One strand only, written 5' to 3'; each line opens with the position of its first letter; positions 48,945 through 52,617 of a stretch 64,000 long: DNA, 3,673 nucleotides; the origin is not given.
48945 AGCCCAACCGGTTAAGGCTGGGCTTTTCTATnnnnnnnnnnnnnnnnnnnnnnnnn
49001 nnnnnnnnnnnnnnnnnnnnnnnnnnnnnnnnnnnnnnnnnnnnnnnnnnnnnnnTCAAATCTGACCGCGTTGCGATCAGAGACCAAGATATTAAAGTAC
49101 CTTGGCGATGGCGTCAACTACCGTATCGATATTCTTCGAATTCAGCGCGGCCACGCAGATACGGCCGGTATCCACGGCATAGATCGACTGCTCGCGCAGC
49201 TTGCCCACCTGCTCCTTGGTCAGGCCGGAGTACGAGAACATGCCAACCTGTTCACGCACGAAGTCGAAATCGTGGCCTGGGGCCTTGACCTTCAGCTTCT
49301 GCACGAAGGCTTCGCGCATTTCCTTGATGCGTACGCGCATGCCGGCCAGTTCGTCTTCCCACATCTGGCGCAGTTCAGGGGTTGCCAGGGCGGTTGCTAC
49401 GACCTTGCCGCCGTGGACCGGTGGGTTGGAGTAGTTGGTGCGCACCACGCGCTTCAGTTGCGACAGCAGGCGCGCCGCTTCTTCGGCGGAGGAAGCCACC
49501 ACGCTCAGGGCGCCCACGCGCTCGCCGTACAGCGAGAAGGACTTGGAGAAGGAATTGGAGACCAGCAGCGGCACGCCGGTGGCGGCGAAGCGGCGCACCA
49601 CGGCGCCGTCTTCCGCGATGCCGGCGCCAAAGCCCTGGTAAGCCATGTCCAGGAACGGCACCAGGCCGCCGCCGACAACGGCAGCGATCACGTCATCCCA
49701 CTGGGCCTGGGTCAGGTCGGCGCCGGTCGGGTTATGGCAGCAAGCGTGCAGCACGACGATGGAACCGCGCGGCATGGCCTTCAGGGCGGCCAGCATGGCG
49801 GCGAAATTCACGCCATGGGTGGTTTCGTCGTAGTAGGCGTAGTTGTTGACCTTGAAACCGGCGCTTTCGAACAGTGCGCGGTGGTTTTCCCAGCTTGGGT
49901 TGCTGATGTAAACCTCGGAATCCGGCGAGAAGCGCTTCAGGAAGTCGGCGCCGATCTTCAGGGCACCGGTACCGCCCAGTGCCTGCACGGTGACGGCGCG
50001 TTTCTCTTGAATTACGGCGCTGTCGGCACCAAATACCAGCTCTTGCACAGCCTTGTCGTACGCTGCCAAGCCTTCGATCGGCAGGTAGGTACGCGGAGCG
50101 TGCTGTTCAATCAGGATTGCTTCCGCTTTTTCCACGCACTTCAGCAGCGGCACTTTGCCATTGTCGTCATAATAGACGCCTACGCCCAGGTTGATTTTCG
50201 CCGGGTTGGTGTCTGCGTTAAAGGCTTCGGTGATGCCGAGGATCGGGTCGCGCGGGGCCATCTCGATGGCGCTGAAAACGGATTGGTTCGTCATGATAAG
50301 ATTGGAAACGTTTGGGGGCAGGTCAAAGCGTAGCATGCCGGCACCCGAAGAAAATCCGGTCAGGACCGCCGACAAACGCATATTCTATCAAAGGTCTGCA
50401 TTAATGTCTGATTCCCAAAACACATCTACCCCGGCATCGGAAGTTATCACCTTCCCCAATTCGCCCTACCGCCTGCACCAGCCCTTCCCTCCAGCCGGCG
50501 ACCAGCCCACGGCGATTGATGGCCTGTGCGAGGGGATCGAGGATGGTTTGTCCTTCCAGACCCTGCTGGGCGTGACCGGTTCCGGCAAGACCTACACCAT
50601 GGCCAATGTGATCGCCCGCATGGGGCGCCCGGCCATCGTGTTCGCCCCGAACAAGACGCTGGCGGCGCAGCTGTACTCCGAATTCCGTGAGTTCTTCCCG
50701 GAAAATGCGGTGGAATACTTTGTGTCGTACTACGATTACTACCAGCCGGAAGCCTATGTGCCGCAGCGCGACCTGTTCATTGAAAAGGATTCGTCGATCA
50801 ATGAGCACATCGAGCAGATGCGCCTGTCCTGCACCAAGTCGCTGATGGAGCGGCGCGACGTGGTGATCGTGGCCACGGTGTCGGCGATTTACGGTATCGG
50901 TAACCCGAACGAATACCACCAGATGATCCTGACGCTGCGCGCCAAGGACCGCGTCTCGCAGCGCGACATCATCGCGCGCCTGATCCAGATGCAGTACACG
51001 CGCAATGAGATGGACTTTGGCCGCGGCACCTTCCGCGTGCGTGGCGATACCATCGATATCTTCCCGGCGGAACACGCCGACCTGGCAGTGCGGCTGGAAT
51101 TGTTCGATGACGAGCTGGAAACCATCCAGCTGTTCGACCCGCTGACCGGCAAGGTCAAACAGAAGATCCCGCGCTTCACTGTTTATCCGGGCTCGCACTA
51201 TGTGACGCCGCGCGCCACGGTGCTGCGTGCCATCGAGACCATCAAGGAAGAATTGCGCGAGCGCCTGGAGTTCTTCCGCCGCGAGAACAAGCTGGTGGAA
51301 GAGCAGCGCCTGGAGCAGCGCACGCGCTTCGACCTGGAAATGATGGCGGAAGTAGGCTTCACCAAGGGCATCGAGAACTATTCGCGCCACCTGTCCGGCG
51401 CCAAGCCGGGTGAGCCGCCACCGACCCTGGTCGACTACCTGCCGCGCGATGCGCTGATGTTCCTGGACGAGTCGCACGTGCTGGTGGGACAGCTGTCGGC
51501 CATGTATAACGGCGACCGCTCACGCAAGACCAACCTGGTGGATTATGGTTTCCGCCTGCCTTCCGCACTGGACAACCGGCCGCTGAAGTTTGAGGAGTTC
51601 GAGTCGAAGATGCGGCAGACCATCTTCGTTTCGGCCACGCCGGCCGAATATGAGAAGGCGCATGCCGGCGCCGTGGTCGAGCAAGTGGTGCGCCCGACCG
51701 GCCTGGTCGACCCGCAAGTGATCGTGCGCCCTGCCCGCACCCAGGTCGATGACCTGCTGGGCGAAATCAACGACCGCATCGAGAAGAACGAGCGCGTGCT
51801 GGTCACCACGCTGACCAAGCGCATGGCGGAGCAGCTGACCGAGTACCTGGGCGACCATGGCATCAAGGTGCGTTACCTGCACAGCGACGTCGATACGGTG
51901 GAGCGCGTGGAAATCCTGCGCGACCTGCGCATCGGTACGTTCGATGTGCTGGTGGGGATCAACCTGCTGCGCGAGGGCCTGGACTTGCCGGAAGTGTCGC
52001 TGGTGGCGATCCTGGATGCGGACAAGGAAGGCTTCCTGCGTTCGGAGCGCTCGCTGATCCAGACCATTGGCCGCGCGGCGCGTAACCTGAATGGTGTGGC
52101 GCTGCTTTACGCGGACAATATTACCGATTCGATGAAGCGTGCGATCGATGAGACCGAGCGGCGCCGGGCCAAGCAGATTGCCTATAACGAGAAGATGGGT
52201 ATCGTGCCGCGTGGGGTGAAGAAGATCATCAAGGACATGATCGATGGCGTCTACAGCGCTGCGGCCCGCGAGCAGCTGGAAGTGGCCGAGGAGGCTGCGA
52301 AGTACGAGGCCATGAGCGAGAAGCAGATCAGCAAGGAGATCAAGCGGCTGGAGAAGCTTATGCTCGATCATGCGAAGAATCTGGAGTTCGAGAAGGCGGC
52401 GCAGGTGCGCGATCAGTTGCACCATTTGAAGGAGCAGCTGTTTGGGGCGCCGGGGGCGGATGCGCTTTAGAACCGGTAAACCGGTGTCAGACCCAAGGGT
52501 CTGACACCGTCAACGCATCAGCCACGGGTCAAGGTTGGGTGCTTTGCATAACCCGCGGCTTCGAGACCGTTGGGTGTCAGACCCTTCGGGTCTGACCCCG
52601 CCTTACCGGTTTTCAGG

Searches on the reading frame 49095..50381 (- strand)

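Call 8: search_protein_families(library=pfam, proteins=[window:49095-50381:-], max_evalue=0.001)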
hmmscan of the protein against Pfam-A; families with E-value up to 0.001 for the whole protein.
window:49095-50381:- (429 aa): 1 family
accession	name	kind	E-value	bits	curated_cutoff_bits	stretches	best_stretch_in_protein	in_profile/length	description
PF00155.27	Aminotran_1_2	-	2.9e-82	277.2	19.7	1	62-425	3-361/361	Aminotransferase class I and II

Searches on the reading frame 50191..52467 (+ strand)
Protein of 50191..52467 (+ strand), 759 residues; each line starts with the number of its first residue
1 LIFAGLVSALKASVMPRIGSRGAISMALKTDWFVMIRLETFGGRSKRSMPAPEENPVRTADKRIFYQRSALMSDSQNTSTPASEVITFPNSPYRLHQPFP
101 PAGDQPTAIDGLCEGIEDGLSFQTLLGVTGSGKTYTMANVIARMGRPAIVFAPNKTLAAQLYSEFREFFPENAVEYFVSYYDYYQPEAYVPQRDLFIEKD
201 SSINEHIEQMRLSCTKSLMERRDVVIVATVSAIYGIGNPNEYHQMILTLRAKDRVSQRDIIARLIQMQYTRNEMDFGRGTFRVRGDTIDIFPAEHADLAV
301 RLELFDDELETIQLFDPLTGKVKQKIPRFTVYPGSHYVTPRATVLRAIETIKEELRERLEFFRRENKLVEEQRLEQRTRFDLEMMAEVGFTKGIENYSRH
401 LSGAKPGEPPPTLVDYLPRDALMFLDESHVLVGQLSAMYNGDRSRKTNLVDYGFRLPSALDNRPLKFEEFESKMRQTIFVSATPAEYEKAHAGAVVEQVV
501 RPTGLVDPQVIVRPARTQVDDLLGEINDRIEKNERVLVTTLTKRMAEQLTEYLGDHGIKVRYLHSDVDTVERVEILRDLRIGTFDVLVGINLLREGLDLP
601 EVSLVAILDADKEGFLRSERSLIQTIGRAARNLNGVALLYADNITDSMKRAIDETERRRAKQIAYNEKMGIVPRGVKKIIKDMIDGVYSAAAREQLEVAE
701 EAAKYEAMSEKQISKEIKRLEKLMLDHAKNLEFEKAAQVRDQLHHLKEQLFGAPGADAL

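Call 8: search_protein_families(library=pfam, proteins=[window:50191-52467:+], max_evalue=0.001)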
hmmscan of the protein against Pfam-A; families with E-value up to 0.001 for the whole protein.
window:50191-52467:+ (759 aa): 7 families
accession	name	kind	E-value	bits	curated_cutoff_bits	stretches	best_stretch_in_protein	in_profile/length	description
PF17757.6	UvrB_inter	-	5.6e-32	110.1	22.9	1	247-337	1-91/91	UvrB interaction domain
PF12344.14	UvrB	-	7e-22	77.4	27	1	639-680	1-42/43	Ultra-violet resistance protein B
PF00271.37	Helicase_C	-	3e-21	76.2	23.5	1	523-632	7-109/110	Helicase conserved C-terminal domain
PF04851.21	ResIII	-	5.6e-10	39.8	22.5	1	104-207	7-114/164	Type III restriction enzyme, res subunit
PF02151.25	UVR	-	3.1e-09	36.7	21.5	1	715-749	2-36/36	UvrB/uvrC motif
PF00270.35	DEAD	-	1.8e-07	31.5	26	1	125-173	19-73/167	DEAD/DEAH box helicase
PF13604.12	AAA_30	-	0.0003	21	27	0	117-164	15-65/191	AAA domain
